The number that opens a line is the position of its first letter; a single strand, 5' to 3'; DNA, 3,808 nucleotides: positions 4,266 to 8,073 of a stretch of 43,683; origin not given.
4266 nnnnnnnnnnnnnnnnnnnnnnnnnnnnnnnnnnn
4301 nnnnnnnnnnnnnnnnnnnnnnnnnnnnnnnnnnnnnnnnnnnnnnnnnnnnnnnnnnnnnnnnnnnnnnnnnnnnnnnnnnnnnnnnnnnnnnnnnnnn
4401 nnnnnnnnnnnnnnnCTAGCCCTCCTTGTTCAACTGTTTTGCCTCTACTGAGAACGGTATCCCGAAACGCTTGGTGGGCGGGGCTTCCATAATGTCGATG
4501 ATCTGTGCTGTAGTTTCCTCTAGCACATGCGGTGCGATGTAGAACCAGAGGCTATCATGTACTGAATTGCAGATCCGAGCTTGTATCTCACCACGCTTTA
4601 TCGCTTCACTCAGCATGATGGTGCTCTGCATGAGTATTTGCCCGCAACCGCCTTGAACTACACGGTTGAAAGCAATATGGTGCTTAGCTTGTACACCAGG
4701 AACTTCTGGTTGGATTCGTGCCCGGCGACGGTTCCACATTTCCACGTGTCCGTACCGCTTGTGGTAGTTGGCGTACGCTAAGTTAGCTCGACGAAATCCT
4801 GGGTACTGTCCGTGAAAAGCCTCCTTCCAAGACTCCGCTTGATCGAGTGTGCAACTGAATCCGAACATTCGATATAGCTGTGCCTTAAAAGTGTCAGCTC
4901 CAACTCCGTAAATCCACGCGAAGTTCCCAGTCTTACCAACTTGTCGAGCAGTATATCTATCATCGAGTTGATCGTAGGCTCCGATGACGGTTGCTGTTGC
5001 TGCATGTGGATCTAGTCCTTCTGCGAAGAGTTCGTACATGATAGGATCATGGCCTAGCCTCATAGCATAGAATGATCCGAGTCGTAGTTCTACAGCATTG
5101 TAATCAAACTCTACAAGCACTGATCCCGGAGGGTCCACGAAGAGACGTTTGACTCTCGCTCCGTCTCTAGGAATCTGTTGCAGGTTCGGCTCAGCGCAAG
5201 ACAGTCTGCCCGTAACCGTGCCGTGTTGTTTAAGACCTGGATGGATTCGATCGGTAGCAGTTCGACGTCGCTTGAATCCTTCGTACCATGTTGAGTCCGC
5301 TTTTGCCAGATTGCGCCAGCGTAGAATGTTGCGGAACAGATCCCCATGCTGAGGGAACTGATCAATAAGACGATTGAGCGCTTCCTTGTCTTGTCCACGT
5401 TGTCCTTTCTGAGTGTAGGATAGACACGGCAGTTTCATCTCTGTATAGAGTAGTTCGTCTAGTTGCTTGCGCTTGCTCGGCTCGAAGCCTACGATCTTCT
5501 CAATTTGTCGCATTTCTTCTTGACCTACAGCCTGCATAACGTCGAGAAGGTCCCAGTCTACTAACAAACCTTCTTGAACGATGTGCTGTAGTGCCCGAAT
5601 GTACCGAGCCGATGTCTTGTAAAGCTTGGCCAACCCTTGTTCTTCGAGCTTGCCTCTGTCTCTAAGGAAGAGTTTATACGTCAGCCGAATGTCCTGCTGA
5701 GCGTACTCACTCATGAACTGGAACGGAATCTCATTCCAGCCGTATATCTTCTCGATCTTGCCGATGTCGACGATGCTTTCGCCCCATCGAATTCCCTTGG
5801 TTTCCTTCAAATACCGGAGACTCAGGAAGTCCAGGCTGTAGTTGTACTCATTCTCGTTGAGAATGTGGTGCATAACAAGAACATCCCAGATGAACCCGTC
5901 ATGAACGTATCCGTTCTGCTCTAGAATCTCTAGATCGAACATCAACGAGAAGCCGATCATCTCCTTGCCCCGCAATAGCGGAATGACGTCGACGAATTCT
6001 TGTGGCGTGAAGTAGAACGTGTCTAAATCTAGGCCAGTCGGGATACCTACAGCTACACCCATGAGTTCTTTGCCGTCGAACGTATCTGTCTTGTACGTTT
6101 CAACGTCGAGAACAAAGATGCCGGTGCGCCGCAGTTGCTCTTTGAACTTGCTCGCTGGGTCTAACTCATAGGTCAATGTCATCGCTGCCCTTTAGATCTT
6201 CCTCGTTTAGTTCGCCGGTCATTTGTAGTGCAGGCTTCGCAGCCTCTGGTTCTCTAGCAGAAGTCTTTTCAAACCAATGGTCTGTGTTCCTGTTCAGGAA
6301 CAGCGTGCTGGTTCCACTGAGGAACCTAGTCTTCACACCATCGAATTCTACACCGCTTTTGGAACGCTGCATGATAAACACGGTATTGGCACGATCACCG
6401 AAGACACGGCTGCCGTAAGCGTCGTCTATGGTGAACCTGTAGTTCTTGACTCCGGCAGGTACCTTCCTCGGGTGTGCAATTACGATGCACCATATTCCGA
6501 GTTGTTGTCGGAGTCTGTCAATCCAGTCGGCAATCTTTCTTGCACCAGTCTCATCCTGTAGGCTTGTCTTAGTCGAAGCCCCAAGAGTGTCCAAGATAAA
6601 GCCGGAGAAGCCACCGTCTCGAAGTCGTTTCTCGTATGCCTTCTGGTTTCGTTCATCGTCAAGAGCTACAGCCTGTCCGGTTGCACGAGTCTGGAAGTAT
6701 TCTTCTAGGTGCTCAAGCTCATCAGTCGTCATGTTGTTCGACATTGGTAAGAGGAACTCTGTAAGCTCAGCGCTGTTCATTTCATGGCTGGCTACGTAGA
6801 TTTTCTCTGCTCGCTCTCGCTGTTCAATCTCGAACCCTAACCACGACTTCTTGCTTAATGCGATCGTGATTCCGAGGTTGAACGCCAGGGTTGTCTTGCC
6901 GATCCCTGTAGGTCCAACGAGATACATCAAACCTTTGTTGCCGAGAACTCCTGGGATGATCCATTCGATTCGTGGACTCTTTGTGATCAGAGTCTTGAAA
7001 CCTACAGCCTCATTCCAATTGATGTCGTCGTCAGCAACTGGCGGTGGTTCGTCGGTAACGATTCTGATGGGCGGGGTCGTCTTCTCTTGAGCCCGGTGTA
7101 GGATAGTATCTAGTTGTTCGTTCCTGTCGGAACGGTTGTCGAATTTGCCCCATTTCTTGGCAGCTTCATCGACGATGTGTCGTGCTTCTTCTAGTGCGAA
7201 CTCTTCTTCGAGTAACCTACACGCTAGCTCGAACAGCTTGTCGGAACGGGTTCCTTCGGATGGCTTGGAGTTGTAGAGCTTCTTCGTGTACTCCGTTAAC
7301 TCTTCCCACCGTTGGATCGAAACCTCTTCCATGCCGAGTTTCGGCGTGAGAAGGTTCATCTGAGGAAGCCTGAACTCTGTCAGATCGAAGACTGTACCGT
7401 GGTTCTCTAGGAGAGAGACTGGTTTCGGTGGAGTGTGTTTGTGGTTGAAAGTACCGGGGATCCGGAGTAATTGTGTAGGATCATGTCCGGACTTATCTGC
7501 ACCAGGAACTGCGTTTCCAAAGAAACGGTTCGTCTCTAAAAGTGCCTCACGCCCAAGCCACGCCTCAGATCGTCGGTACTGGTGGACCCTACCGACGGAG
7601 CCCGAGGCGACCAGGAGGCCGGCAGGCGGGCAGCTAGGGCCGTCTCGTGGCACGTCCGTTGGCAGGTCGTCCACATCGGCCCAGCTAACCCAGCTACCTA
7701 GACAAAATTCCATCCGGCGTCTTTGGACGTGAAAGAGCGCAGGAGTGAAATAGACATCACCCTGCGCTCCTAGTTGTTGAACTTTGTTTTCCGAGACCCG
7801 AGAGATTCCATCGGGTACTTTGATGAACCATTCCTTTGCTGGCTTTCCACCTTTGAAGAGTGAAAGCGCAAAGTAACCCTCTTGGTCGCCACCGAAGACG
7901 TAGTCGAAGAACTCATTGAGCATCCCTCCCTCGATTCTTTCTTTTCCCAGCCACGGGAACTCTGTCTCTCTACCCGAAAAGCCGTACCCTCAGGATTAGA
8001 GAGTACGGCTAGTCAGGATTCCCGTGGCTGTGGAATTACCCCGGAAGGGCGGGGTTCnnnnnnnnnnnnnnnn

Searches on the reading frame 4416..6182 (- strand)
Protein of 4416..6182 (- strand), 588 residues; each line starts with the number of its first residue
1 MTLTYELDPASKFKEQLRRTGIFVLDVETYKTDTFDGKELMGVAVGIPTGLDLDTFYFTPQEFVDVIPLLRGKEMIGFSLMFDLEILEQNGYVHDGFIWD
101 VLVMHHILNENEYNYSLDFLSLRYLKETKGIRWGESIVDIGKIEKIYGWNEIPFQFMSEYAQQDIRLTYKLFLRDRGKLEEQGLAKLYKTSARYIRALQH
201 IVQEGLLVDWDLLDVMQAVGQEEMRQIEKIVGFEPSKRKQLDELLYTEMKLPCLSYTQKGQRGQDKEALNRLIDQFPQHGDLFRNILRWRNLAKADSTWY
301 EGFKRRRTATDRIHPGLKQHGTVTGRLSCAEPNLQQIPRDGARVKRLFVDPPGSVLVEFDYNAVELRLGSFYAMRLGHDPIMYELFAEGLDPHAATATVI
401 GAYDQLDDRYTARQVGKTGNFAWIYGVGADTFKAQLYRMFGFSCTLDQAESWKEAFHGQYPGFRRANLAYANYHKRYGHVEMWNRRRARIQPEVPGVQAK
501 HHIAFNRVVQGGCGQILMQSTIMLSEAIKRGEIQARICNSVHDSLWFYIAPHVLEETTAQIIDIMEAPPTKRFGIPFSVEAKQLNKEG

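Call 19: search_protein_families(library=phrogs, proteins=[window:4416-6182:-], max_evalue=0.001)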
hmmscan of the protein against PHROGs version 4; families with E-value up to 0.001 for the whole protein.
window:4416-6182:- (588 aa): 8 families
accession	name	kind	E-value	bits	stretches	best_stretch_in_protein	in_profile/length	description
phrog_17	-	DNA, RNA and nucleotide metabolism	1.7e-89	302.3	1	13-582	661-1225/1445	DNA polymerase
phrog_12241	-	DNA, RNA and nucleotide metabolism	8.3e-24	85.4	2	72-219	195-346/502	DNA polymerase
phrog_2573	-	DNA, RNA and nucleotide metabolism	6.9e-19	69.2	1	343-569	4-249/336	DNA polymerase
phrog_15971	-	DNA, RNA and nucleotide metabolism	1e-13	52.2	1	214-550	30-334/376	DNA polymerase I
phrog_5995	-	DNA, RNA and nucleotide metabolism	1.2e-10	42.3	1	443-577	18-156/236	DNA polymerase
phrog_10285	-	DNA, RNA and nucleotide metabolism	2e-07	31.4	1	333-441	31-140/321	DNA polymerase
phrog_9556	-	DNA, RNA and nucleotide metabolism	2.9e-06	27.5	0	283-337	375-439/441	DNA polymerase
phrog_23226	-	DNA, RNA and nucleotide metabolism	3.4e-05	23.5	1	308-397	289-378/611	DNA polymerase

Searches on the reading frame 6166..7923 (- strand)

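Call 19: search_protein_families(library=phrogs, proteins=[window:6166-7923:-], max_evalue=0.001)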
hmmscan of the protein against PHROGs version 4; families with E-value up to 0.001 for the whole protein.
window:6166-7923:- (585 aa): 7 families
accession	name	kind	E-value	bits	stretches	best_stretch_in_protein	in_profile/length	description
phrog_3123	-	unknown function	2.4e-36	126.5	1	14-488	19-508/583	-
phrog_239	-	DNA, RNA and nucleotide metabolism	1.4e-16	61.7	1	313-560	342-608/801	DNA primase/helicase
phrog_10514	-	DNA, RNA and nucleotide metabolism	4.9e-14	52.5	1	2-253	4-271/750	DNA primase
phrog_906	-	DNA, RNA and nucleotide metabolism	1.1e-08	35.3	1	256-488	456-675/872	DNA polymerase/primase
phrog_19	-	DNA, RNA and nucleotide metabolism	1.4e-08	35.1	1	209-553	229-581/621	DnaB-like replicative helicase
phrog_2597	-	DNA, RNA and nucleotide metabolism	2.3e-05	24.1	1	320-510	357-536/747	DNA primase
phrog_6012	-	DNA, RNA and nucleotide metabolism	7.5e-05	23.1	1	296-505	112-313/447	DNA helicase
